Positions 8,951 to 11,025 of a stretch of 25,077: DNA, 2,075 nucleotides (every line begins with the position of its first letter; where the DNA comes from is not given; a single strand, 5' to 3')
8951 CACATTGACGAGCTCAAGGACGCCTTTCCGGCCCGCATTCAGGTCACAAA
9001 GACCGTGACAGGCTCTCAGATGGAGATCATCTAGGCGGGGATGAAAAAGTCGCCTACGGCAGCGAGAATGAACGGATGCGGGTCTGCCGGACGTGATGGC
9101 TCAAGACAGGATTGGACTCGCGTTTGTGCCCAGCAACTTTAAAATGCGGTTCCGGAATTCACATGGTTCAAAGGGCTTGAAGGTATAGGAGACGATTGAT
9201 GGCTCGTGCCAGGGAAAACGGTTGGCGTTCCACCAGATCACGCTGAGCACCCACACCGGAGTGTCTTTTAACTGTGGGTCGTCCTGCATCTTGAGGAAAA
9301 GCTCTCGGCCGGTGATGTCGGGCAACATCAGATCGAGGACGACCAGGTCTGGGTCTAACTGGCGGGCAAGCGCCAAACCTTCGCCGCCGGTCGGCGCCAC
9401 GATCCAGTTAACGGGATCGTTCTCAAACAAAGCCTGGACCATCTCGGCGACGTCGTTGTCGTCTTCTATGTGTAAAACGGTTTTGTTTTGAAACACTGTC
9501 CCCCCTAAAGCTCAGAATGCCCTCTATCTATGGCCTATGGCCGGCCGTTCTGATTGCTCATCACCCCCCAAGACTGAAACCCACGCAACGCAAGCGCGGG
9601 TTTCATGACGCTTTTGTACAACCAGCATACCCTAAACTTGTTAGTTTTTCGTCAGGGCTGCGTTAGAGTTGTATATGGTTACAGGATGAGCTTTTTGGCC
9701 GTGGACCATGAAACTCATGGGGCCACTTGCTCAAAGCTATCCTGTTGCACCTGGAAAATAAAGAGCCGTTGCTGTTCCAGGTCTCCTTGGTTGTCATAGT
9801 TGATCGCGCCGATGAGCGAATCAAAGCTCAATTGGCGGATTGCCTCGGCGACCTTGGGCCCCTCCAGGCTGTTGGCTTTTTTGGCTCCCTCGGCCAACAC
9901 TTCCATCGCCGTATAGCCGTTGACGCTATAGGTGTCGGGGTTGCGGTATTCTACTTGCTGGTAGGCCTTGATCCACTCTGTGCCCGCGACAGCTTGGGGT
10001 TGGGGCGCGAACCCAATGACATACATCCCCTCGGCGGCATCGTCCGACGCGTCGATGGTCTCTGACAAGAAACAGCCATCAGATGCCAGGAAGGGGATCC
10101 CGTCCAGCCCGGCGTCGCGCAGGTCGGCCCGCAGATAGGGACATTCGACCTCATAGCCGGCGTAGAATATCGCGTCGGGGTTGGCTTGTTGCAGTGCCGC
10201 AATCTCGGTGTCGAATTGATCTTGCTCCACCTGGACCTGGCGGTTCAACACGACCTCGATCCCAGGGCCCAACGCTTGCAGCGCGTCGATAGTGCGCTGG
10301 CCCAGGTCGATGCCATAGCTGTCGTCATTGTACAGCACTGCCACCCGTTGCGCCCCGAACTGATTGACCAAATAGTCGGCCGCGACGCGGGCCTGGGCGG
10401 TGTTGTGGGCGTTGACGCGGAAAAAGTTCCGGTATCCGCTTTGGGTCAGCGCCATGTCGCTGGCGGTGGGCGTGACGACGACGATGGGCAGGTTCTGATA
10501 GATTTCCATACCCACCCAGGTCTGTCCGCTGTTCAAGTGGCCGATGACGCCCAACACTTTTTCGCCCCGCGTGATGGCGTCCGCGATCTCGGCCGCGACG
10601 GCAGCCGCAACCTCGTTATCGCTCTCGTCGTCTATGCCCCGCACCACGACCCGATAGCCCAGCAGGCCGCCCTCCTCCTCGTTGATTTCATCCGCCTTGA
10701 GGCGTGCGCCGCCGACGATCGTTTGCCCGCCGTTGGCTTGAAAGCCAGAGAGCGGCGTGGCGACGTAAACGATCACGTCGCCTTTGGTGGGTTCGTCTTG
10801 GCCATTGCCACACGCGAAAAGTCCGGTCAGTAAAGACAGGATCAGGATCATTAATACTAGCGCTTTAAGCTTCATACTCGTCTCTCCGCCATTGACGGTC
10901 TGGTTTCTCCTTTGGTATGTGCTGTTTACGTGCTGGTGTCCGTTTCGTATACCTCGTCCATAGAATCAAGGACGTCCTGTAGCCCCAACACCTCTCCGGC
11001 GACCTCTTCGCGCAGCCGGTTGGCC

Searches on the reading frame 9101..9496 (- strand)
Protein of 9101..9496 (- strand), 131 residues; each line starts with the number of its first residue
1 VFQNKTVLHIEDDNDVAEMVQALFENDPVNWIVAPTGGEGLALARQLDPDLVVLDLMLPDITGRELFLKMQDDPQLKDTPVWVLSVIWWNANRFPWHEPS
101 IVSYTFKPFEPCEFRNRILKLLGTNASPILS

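Call 3: search_protein_families(library=pfam, proteins=[window:9101-9496:-], max_evalue=0.01)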
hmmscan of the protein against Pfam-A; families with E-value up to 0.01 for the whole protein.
window:9101-9496:- (131 aa): 1 family
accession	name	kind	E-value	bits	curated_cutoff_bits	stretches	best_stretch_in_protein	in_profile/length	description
PF00072.30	Response_reg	-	1.9e-13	51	30.2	1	7-118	1-110/111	Response regulator receiver domain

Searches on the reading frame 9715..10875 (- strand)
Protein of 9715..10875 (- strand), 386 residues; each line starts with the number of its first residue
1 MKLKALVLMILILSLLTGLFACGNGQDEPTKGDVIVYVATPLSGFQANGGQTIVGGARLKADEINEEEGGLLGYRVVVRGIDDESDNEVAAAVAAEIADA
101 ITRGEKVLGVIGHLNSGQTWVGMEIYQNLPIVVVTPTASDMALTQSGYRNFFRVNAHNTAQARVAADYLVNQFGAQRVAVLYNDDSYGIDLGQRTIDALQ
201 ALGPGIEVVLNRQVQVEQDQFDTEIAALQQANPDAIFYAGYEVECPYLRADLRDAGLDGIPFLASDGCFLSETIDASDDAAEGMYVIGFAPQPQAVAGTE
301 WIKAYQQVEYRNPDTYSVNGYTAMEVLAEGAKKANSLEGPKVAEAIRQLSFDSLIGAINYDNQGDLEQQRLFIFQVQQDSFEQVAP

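Call 3: search_protein_families(library=pfam, proteins=[window:9715-10875:-], max_evalue=0.01)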
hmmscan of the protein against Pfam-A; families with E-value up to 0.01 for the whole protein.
window:9715-10875:- (386 aa): 3 families
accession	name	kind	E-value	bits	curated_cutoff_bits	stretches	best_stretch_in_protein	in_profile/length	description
PF13458.12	Peripla_BP_6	-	2.7e-52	179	31.7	1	38-379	6-341/343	Periplasmic binding protein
PF01094.35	ANF_receptor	-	2.3e-23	83.3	25.4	1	59-378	8-352/353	Receptor family ligand binding region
PF13433.12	Peripla_BP_5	-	6.9e-10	39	27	1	42-379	9-339/363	Periplasmic binding protein domain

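Call 4: search_protein_families(library=ncbifam, proteins=[window:9715-10875:-], max_evalue=0.01)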
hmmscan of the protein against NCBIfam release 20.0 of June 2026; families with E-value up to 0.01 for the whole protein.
window:9715-10875:- (386 aa): 3 families
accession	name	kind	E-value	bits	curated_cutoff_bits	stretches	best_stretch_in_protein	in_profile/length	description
NF011933.0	PRK15404.1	subfamily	8.1e-50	169.9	477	1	31-380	24-364/370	high-affinity branched-chain amino acid ABC transporter substrate-binding protein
TIGR03407.1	urea_ABC_UrtA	exception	7.5e-10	38.2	492.75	1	40-380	7-343/361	urea ABC transporter substrate-binding protein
TIGR03669.1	urea_ABC_arch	equivalog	5e-06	25.7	494.8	1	43-236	10-192/375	urea ABC transporter substrate-binding protein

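Call 81: search_protein_families(library=padloc, proteins=[window:9715-10875:-], max_evalue=0.001)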
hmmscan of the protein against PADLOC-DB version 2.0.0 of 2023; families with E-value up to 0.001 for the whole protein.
window:9715-10875:- (386 aa): 0 families
